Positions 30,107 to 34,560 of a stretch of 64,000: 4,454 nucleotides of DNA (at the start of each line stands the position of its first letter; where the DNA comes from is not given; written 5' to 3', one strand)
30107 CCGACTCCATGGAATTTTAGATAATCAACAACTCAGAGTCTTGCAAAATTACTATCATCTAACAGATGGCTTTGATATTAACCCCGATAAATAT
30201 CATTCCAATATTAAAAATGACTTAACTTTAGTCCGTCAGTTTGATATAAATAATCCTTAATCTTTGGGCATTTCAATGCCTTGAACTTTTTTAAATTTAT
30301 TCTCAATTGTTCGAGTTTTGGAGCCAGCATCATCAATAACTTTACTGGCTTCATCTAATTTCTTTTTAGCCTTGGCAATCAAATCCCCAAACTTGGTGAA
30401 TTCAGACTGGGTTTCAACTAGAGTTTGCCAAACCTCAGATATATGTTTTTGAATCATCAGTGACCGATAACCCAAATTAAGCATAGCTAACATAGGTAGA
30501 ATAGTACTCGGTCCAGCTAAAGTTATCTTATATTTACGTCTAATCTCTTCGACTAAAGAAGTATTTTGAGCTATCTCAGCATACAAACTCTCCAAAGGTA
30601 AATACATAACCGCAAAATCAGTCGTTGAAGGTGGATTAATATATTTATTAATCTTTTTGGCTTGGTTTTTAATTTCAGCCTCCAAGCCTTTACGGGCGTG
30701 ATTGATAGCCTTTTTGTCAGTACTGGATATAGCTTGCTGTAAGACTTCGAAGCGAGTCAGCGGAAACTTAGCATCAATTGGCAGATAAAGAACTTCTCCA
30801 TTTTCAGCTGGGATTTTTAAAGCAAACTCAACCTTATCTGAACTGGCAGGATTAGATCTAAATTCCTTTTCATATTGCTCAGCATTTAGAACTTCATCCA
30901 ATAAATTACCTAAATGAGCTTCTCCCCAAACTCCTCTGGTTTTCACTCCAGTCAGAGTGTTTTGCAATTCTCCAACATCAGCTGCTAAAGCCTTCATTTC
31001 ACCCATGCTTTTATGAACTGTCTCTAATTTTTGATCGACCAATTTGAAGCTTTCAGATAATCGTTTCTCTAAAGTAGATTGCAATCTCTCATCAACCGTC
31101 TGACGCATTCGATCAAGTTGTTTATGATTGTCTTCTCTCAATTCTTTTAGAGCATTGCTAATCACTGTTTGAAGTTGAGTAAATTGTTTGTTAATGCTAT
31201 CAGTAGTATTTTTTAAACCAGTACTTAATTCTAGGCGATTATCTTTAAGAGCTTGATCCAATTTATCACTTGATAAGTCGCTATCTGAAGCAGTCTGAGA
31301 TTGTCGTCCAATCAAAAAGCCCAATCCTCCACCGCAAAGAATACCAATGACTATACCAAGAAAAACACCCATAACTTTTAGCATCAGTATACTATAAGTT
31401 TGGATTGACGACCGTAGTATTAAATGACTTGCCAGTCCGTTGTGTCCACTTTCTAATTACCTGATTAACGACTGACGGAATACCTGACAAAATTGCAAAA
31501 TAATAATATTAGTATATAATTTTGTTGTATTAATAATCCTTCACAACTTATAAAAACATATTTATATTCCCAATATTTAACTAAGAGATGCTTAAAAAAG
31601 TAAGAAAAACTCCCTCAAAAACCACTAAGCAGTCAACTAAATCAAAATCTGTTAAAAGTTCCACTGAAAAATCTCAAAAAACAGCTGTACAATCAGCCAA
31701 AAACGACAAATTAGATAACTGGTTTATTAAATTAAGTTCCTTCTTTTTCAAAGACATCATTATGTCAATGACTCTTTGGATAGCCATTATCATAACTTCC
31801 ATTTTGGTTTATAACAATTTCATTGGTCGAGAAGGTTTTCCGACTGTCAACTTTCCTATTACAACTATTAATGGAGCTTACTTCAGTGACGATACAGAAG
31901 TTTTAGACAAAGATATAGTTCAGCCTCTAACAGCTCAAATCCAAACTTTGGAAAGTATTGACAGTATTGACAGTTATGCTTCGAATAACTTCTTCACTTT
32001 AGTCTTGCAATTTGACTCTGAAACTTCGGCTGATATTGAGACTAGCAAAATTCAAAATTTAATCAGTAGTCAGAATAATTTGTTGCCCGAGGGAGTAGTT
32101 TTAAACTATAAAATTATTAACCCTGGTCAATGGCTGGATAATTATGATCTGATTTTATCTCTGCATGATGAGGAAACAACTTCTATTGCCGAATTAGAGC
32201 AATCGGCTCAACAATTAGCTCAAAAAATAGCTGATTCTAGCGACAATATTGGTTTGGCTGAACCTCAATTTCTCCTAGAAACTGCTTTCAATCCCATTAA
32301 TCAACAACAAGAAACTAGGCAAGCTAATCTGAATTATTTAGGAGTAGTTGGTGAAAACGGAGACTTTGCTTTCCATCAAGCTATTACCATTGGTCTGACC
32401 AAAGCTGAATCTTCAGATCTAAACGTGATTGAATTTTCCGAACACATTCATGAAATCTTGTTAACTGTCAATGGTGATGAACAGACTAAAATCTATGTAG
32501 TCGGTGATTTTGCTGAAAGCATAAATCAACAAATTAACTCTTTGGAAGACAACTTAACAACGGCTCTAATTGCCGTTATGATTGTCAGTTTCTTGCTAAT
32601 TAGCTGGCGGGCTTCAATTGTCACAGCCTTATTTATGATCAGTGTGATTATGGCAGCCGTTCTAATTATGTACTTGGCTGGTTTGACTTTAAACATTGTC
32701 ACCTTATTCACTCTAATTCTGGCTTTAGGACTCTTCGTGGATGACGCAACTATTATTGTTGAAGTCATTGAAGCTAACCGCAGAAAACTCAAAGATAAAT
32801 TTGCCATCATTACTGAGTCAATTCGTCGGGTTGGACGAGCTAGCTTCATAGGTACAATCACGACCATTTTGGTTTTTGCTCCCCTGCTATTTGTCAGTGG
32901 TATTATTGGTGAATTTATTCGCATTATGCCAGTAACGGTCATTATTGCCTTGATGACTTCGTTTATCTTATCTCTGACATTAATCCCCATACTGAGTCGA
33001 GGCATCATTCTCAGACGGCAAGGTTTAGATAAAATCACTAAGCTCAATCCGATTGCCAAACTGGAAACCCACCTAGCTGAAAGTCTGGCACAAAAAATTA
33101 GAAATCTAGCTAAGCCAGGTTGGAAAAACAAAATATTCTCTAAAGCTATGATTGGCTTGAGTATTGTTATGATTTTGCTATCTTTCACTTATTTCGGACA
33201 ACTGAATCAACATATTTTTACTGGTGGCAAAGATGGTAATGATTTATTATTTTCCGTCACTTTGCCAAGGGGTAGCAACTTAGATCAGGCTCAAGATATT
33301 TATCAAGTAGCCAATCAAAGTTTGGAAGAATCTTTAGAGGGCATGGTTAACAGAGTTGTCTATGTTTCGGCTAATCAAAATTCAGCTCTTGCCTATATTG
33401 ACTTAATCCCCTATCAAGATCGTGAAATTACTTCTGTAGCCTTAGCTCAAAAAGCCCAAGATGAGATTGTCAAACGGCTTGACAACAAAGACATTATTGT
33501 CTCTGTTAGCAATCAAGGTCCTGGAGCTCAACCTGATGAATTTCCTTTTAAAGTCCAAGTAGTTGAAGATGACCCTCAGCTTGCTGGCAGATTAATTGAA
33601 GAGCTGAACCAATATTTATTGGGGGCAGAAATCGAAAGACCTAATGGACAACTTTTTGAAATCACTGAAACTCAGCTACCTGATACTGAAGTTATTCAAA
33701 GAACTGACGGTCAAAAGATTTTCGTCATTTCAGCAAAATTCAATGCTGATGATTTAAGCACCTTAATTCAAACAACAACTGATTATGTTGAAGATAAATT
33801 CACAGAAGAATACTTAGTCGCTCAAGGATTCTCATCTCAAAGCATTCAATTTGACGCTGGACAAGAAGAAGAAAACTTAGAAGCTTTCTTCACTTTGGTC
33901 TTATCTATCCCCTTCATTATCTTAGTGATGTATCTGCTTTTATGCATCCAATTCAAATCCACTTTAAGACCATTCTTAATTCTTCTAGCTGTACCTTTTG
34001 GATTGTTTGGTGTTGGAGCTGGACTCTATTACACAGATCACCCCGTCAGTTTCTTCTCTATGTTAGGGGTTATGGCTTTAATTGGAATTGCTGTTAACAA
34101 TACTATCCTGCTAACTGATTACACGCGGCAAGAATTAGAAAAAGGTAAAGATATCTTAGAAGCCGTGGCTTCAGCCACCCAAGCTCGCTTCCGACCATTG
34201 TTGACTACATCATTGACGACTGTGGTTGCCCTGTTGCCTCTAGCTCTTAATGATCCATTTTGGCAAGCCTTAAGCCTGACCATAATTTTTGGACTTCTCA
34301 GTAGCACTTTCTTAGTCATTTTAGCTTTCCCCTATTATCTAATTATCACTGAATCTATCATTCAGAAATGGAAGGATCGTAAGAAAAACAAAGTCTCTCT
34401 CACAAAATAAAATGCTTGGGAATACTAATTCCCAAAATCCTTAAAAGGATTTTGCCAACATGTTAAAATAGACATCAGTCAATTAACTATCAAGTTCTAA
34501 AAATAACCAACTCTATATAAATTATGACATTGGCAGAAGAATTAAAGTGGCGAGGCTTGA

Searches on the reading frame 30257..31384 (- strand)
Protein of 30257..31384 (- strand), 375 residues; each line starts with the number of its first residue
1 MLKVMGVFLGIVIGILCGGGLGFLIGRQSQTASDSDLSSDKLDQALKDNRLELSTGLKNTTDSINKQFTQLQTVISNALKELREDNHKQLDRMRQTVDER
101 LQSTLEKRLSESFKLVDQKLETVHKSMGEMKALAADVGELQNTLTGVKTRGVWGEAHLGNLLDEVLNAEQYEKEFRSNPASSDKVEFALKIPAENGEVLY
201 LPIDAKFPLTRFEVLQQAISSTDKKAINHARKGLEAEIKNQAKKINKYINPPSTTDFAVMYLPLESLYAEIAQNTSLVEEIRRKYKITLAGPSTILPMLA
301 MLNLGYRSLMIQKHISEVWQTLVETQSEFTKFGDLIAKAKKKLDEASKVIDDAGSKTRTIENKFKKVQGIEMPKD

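Call 51: search_protein_families(library=pfam, proteins=[window:30257-31384:-], max_evalue=0.001)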
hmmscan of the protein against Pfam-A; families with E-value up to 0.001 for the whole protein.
window:30257-31384:- (375 aa): 1 family
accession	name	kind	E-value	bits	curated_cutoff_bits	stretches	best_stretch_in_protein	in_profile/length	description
PF02646.22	RmuC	-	2.4e-59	201.3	26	1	88-372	1-286/291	RmuC family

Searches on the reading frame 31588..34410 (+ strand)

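Call 51: search_protein_families(library=pfam, proteins=[window:31588-34410:+], max_evalue=0.001)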
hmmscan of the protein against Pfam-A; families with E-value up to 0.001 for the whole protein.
window:31588-34410:+ (940 aa): 3 families
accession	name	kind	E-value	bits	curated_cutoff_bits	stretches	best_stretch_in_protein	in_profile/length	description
PF00873.25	ACR_tran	-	1.6e-86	291.4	28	3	264-633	276-650/1021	AcrB/AcrD/AcrF family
PF03176.21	MMPL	-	1.7e-10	40.8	20.5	2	775-911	150-292/333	MMPL family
PF02355.23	SecD_SecF_C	-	1.1e-09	38.4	20.5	1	769-908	32-173/189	Protein export membrane protein SecD/SecF, C-terminal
